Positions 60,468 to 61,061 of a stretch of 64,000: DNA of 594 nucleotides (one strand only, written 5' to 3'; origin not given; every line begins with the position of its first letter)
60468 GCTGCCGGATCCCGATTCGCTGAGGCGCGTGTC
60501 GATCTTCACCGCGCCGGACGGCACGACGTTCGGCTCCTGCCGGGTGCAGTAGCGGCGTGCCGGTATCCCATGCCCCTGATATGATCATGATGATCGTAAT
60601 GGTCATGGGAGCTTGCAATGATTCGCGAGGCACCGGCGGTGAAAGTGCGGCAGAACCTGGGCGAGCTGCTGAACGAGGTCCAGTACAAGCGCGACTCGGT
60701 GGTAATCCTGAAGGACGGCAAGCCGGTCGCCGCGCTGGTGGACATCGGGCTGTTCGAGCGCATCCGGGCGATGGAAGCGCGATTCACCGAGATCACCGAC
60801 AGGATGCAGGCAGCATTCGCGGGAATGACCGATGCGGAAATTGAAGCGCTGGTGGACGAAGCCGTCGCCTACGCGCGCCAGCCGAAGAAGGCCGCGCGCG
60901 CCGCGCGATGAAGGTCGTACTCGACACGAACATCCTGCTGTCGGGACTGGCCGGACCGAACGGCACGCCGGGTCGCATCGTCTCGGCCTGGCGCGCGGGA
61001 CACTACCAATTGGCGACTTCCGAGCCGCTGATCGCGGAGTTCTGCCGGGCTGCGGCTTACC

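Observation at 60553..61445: Phd/PIN toxin-antitoxin cassette embedded inside the TPS operon; TpsB left without a canonical start codon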

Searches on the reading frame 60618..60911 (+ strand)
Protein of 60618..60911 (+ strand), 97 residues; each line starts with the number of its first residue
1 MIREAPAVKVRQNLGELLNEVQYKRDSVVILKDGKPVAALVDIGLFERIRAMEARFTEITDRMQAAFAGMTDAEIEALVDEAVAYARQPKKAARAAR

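Call 4: search_protein_families(library=pfam, proteins=[window:60618-60911:+], max_evalue=0.01)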
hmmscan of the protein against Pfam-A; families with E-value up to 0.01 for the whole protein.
window:60618-60911:+ (97 aa): 2 families
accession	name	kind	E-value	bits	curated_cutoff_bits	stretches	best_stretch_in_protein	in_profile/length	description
PF02604.26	PhdYeFM_antitox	-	3.6e-08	33.5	29.8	1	9-56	8-54/74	Antitoxin Phd_YefM, type II toxin-antitoxin system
PF21965.2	SAMP2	-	0.00034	21.4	27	1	11-38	20-47/63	Small archaeal modifier protein 2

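Call 58: search_protein_families(library=ncbifam, proteins=[window:60618-60911:+], max_evalue=0.01)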
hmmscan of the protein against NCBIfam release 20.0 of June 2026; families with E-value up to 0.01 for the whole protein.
window:60618-60911:+ (97 aa): 3 families
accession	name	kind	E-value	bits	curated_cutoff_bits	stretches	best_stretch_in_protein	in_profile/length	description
TIGR01552.1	phd_fam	subfamily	3.1e-08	32.8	20.8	1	9-53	6-49/53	type II toxin-antitoxin system prevent-host-death family antitoxin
NF046112.1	MSMEG_6209_Nter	domain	0.00032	21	25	1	53-84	2-33/56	three-helix bundle dimerization domain-containing protein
NF041919.1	SAMP2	equivalog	0.0015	19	70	1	15-37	24-46/66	ubiquitin-like small modifier protein SAMP2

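Call 61: list_cluster_members(proteins=[P0001, window:60618-60911:+, window:60832-62961:+, window:61240-62961:+, window:61510-62958:+])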
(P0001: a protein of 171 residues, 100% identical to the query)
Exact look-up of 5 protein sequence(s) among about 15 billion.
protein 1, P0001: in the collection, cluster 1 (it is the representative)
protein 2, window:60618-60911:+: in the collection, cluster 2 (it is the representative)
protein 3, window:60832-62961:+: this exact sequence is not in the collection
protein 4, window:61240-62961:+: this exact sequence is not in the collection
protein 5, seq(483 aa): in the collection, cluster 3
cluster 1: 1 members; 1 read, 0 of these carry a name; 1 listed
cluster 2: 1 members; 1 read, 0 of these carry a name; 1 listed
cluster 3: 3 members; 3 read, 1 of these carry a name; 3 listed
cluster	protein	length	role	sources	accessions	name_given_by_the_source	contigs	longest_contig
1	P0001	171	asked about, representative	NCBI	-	-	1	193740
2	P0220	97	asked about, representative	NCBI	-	-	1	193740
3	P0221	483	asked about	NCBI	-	-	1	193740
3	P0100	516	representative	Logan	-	-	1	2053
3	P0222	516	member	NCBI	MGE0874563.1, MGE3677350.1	MAG: ShlB/FhaC/HecB family hemolysin secretion/activation protein [Burkholderiales ...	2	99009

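Call 74: search_solved_structures(query=window:60618-60911:+, max_evalue=0.01)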
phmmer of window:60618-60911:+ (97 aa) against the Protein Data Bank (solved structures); distinct sequences matched with E-value up to 0.01: 0.

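Call 76: search_protein_families(library=padloc, proteins=[window:60618-60911:+], max_evalue=0.01)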
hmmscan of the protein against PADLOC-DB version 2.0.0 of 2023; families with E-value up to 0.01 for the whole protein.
window:60618-60911:+ (97 aa): 1 family
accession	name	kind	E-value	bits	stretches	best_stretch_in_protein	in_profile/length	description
PDLC04995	PDC-S32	-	0.0028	15.1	1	56-95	167-206/301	-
